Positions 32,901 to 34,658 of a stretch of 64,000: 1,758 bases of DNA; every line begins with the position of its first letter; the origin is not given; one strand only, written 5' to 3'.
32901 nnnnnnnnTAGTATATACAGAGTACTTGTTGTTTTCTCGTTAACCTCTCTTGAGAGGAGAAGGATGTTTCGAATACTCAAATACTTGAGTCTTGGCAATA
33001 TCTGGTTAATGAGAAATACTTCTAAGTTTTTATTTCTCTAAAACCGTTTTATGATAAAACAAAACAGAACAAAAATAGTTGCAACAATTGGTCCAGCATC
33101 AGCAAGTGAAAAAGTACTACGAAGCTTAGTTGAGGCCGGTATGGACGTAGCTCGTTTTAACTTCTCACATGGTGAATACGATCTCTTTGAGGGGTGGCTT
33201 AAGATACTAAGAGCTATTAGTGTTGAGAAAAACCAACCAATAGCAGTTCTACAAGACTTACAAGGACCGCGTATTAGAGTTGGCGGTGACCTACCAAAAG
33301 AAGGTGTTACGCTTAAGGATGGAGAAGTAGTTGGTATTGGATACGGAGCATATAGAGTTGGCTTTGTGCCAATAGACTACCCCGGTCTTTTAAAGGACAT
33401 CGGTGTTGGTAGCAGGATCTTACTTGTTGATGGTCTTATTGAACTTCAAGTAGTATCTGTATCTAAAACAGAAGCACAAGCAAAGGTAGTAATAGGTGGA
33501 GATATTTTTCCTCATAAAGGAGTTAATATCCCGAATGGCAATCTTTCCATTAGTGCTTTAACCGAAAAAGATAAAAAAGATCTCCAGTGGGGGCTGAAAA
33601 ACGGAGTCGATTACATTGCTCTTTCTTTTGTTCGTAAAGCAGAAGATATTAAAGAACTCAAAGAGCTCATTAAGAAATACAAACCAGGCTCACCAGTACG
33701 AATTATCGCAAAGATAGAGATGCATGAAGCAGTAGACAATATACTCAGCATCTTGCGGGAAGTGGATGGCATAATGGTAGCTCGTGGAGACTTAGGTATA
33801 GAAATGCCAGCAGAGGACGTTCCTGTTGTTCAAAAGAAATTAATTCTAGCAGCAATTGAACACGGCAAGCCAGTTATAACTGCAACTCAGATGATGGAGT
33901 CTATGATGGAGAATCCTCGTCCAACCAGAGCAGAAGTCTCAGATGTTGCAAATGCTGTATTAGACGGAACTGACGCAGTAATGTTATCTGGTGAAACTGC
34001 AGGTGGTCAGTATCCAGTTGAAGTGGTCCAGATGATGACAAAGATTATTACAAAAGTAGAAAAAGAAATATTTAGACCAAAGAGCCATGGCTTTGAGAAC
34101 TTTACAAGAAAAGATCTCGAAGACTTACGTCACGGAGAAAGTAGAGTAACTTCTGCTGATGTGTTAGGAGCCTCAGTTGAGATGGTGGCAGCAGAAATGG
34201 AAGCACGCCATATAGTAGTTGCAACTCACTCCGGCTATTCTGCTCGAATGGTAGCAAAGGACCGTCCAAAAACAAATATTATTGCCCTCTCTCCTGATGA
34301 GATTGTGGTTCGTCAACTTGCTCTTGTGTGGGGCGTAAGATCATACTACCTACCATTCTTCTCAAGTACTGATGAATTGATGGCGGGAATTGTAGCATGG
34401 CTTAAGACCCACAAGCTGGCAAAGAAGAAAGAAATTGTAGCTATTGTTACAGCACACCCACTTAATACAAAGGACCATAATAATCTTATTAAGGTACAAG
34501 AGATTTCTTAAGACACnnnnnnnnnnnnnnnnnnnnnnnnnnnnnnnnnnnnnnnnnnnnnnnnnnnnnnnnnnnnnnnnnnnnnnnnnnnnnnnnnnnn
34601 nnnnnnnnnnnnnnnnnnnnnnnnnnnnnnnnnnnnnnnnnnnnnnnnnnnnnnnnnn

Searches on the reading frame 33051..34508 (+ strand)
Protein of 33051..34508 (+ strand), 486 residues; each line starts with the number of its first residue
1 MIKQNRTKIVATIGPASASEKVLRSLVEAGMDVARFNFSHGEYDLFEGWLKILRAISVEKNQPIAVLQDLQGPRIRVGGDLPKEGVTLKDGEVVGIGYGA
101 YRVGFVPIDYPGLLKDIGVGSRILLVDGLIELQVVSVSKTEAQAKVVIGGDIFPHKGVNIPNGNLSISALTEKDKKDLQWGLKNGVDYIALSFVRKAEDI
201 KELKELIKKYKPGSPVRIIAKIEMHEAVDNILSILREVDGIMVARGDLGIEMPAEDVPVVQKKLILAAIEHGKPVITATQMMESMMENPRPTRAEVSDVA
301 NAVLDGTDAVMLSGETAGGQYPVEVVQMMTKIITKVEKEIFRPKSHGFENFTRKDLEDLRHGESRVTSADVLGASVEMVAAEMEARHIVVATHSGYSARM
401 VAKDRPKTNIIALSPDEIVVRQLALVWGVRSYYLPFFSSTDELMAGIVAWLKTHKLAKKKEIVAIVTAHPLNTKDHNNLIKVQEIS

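Call 36: search_protein_families(library=pfam, proteins=[window:33051-34508:+], max_evalue=0.0001)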
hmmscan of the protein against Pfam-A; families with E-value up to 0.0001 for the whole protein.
window:33051-34508:+ (486 aa): 3 families
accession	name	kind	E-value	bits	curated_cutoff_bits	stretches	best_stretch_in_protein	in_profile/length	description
PF00224.27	PK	-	2.4e-113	379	30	1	5-326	2-328/328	Pyruvate kinase, barrel domain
PF02887.21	PK_C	-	1.4e-26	93.2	28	1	376-482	7-113/114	Pyruvate kinase, alpha/beta domain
PF03328.21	HpcH_HpaI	-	1.4e-05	25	25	1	175-258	75-164/221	HpcH/HpaI aldolase/citrate lyase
